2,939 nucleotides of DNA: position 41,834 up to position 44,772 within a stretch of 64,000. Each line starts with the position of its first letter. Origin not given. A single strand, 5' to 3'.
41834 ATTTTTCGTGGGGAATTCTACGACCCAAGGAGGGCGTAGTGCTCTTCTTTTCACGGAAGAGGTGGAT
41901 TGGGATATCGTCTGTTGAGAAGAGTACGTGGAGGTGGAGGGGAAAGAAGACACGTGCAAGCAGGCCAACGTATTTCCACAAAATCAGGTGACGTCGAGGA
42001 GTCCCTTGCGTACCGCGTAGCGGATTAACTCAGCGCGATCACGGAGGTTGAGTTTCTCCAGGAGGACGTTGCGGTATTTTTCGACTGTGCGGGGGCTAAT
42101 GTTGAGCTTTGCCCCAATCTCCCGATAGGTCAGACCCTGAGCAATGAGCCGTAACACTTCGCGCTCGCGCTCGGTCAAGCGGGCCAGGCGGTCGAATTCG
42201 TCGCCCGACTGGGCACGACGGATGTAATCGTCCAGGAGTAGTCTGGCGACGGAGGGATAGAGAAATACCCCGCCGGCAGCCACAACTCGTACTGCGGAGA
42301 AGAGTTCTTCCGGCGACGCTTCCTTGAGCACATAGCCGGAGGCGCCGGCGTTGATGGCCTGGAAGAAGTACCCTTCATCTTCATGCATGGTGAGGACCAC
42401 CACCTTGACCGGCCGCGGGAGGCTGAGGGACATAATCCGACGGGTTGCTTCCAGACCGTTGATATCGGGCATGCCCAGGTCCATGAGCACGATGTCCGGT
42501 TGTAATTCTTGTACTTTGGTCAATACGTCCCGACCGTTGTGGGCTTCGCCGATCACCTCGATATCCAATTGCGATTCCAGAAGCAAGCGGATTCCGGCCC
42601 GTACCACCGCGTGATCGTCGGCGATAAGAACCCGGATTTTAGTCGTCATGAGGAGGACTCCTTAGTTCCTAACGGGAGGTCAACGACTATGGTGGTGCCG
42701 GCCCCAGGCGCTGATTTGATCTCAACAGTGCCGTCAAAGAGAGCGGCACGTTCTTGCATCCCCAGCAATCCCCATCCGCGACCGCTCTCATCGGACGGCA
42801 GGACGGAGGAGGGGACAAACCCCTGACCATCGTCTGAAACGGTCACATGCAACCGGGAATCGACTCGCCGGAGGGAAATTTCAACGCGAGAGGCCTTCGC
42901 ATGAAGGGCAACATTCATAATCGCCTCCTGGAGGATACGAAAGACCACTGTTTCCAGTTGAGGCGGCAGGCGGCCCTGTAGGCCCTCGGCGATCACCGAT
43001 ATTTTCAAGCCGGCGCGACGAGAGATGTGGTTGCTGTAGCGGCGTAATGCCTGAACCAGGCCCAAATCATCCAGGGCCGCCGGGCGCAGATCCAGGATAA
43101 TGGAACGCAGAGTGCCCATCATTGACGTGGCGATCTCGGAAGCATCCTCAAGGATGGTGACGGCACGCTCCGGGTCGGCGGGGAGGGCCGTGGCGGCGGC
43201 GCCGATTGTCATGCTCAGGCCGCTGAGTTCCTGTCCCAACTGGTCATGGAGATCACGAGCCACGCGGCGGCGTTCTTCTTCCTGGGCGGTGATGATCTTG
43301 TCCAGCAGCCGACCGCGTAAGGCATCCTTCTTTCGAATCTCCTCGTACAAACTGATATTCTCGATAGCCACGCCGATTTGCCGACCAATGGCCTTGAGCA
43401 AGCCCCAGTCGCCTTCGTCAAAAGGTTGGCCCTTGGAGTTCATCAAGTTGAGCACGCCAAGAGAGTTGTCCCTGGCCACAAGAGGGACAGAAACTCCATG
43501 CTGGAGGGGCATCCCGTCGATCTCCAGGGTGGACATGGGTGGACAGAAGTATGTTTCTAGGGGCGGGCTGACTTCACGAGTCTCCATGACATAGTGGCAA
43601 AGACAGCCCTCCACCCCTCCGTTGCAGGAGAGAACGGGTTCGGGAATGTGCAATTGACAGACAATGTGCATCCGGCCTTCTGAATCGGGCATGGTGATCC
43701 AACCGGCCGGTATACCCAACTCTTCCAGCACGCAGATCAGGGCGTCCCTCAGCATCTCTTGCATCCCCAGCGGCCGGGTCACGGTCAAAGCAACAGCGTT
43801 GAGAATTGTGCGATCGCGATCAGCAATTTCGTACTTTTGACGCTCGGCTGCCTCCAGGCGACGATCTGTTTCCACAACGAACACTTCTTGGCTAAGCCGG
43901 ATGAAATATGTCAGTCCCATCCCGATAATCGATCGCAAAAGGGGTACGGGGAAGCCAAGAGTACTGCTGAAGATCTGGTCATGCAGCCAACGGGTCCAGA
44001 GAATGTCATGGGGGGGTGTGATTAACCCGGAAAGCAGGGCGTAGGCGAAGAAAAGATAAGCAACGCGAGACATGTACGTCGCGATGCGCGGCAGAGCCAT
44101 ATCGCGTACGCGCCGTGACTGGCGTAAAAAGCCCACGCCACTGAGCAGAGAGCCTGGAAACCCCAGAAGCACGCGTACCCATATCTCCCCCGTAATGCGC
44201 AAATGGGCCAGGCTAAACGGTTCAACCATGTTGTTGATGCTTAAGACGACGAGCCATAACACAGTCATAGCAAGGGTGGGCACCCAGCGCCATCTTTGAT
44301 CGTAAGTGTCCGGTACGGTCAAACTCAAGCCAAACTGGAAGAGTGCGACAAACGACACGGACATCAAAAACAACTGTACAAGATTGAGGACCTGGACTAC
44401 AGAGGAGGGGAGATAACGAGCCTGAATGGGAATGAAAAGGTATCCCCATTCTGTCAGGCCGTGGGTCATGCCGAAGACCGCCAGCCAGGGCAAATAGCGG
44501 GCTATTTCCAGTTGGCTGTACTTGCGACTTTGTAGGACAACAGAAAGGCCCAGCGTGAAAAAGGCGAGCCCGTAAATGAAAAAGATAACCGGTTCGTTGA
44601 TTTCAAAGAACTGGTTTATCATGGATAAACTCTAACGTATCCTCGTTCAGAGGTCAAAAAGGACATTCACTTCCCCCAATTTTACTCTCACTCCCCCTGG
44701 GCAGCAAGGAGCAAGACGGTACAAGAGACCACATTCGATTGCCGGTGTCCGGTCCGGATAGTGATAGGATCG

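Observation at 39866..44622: Triplicated cytochrome c'-like lipoprotein next to a GAF histidine kinase and NarL-type regulator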

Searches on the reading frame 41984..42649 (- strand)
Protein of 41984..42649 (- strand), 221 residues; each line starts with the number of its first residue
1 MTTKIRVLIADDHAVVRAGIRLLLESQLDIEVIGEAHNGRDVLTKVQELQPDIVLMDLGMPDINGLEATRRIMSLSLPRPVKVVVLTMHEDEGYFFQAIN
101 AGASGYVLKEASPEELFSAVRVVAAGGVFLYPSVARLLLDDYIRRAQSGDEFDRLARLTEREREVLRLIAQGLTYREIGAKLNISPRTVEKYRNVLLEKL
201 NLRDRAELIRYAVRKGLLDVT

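Call 3: search_protein_families(library=pfam, proteins=[window:41984-42649:-], max_evalue=1)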
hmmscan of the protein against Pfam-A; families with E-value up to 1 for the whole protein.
window:41984-42649:- (221 aa): 19 families
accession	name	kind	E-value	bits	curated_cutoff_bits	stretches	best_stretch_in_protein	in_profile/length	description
PF00072.30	Response_reg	-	5.2e-29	101.1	30.2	1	7-121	1-111/111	Response regulator receiver domain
PF00196.25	GerE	-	5.8e-19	67.9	23.5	1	157-212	2-57/57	Bacterial regulatory proteins, luxR family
PF08281.18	Sigma70_r4_2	-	1.6e-09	37.7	25.7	1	154-192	7-46/54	Sigma-70, region 4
PF13384.12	HTH_23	-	7.1e-07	29.3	24.6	1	163-193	8-38/50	Homeodomain-like domain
PF04545.22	Sigma70_r4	-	7.2e-07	29.1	24.1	1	155-189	2-37/50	Sigma-70, region 4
PF13518.12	HTH_28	-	9.2e-06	26.1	25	1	164-193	4-33/52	Helix-turn-helix domain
PF13936.12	HTH_38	-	9.5e-05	22.5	27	1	157-190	4-38/44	Helix-turn-helix domain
PF13412.12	HTH_24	-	0.00059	19.8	21.9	1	159-198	2-43/48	Winged helix-turn-helix DNA-binding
PF07638.17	Sigma70_ECF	-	0.0014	19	21.1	1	152-193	130-172/185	ECF sigma factor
PF01381.28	HTH_3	-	0.021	15.3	23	1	167-192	5-29/55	Helix-turn-helix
PF13551.12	HTH_29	-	0.029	14.9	28.1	1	164-194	3-34/64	Winged helix-turn helix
PF15978.11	TnsD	-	0.036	13.5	32.4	1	163-196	189-223/355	Tn7-like transposition protein D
PF07506.17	RepB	-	0.039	14.4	30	1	159-196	8-47/185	RepB plasmid partitioning protein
PF20432.4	Xre-like-HTH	-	0.054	14.2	25.8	1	165-191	15-42/63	Antitoxin Xre-like helix-turn-helix domain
PF08279.18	HTH_11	-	0.059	13.7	25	1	163-192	3-35/55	HTH domain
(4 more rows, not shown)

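Call 4: search_protein_families(library=ncbifam, proteins=[window:41984-42649:-], max_evalue=1)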
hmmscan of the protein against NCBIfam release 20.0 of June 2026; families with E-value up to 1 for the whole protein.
window:41984-42649:- (221 aa): 127 families (the best 25 are shown)
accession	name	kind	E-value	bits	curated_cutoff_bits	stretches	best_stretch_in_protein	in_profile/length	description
NF052445.1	RespRegMctR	equivalog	6e-52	176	300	1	4-217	1-204/205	two-component system response regulator MctR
NF007018.1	PRK09483.1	equivalog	4.1e-49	167.2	280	1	5-220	2-211/217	UvrY/SirA/GacA family response regulator transcription factor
NF007935.0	PRK10651.1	equivalog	2.1e-46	157.9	250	1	3-212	5-210/216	two-component system response regulator NarL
NF011896.0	PRK15369.1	equivalog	4.8e-45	153.8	242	1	4-217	3-209/211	two component system response regulator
NF047785.1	respo_reg_MadR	equivalog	5.3e-42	143.5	300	1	5-218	1-209/209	MadR family response regulator transcription factor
NF007708.0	PRK10403.1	equivalog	1.7e-38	132.3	343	1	3-206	5-202/215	nitrate/nitrite response regulator protein NarP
NF007685.0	PRK10360.1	equivalog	2.4e-37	128.6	258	1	5-210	2-190/196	response regulator transcription factor UhpA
NF007403.0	PRK09935.1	equivalog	5.3e-29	101.3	271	1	6-217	5-209/210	fimbria biosynthesis transcriptional regulator FimZ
NF006900.1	PRK09390.1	equivalog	8.6e-28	97.3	255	1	1-216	1-201/203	response regulator FixJ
NF007419.0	PRK09958.1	equivalog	1.1e-27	97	251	1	7-215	3-201/204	acid-sensing system DNA-binding response regulator EvgA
NF001965.0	PRK00742.1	subfamily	3.5e-24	85.7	293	1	3-112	2-110/357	chemotaxis-specific protein-glutamate methyltransferase CheB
NF008098.0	PRK10840.1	equivalog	3.3e-23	82.3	235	1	4-211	3-204/216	response regulator transcription factor RcsB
NF009206.0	PRK12555.1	subfamily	8.9e-22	77.5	342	1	5-108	1-103/340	chemotaxis-specific protein-glutamate methyltransferase CheB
NF041367.1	CheY_Halo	equivalog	4.2e-20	72.2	200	1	7-121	1-111/114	chemotaxis protein CheY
NF040749.1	tetrathio_RR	equivalog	8.4e-20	71.3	290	1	8-210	4-186/191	tetrathionate respiration response regulator TtrR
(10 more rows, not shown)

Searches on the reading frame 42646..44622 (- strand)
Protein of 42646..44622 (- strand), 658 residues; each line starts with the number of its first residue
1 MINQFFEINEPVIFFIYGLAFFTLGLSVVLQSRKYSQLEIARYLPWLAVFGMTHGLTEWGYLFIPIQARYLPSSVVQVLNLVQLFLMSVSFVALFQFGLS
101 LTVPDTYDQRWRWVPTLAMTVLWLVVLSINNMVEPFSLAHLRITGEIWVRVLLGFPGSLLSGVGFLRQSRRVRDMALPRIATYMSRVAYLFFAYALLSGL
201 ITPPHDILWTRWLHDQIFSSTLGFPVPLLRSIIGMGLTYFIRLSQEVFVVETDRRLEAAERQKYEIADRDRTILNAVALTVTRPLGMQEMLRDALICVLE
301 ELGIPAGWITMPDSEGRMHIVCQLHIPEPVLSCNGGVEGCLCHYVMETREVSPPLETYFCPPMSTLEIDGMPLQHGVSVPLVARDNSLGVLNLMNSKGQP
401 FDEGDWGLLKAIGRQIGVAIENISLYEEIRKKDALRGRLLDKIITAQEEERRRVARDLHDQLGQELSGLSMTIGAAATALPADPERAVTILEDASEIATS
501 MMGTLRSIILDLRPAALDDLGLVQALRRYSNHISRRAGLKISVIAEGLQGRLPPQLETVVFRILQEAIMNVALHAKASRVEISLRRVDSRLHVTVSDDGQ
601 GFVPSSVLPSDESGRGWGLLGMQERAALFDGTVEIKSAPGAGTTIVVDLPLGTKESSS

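Call 3: search_protein_families(library=pfam, proteins=[window:42646-44622:-], max_evalue=1)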
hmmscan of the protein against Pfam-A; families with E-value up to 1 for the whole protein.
window:42646-44622:- (658 aa): 6 families
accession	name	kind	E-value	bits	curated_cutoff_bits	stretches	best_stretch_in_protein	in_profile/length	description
PF07730.19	HisKA_3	-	4.6e-17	62.8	24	1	450-517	1-68/68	Histidine kinase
PF02518.31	HATPase_c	-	1.6e-14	54.7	26.4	1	559-652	5-110/111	Histidine kinase-, DNA gyrase B-, and HSP90-like ATPase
PF13492.12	GAF_3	-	7.7e-12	46.2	27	1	315-422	29-129/129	GAF domain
PF13185.12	GAF_2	-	9.9e-12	45.7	28.6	1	287-421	4-136/136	GAF domain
PF01590.32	GAF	-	3.8e-07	31.1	22.4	1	289-420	4-133/133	GAF domain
PF13581.12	HATPase_c_2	-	9.6e-06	26.1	27.4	1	545-622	30-105/127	Histidine kinase-like ATPase domain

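Call 4: search_protein_families(library=ncbifam, proteins=[window:42646-44622:-], max_evalue=1)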
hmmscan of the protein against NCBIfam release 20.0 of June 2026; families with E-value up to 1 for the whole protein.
window:42646-44622:- (658 aa): 31 families (the best 25 are shown)
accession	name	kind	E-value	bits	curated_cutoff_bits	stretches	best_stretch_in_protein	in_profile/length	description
NF052443.1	SensHisKinMctS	equivalog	9.6e-47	159.3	700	1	428-655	228-452/457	two-component system sensor histidine kinase MctS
NF008649.0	PRK11644.1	equivalog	1.9e-32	112.7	408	1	416-650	268-495/499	signal transduction histidine-protein kinase/phosphatase UhpB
NF052531.1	Strep_LiaS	equivalog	6.1e-31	107.9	450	1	442-651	127-327/328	envelope stress sensor histidine kinase LiaS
NF047786.1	his_kin_MadS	equivalog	3.2e-30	105.6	500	2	448-650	228-434/434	MadS family sensor histidine kinase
NF008184.0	PRK10935.1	equivalog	7.5e-23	81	553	1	449-653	362-561/565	nitrate/nitrite two-component system sensor histidine kinase NarQ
NF007896.0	PRK10600.1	equivalog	4.7e-18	65.1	578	1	449-648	389-582/598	nitrate/nitrite two-component system sensor histidine kinase NarX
NF047322.1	HK_morpho_MacS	equivalog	6.3e-10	38.8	300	1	444-649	176-366/367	MacS family sensor histidine kinase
NF008298.1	PRK11086.1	subfamily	1.2e-06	27.2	520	1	555-654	423-528/529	DcuS/MalK family sensor histidine kinase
TIGR02916.1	PEP_his_kin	equivalog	6.2e-06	25.1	300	1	485-650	511-679/679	XrtA/PEP-CTERM system histidine kinase PrsK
NF040691.1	MtrAB_MtrB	equivalog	2.6e-05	23.4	450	1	510-653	341-494/507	MtrAB system histidine kinase MtrB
NF041336.1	CheA_Halo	equivalog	8.2e-05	21.4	950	1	611-651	497-537/666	chemotaxis protein CheA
NF008468.0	PRK11360.1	equivalog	0.00013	20.5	646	1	555-656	506-613/616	two-component system sensor histidine kinase AtoS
NF010411.0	PRK13837.1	equivalog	0.00043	18.4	647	1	613-656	637-680/828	two-component system VirA-like sensor kinase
NF011874.0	PRK15347.1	equivalog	0.00051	18.2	852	1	574-652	528-615/921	two component system sensor kinase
NF011958.0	PRK15429.1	equivalog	0.00053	18.7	830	1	377-445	301-366/692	formate hydrogenlyase transcriptional activator FlhA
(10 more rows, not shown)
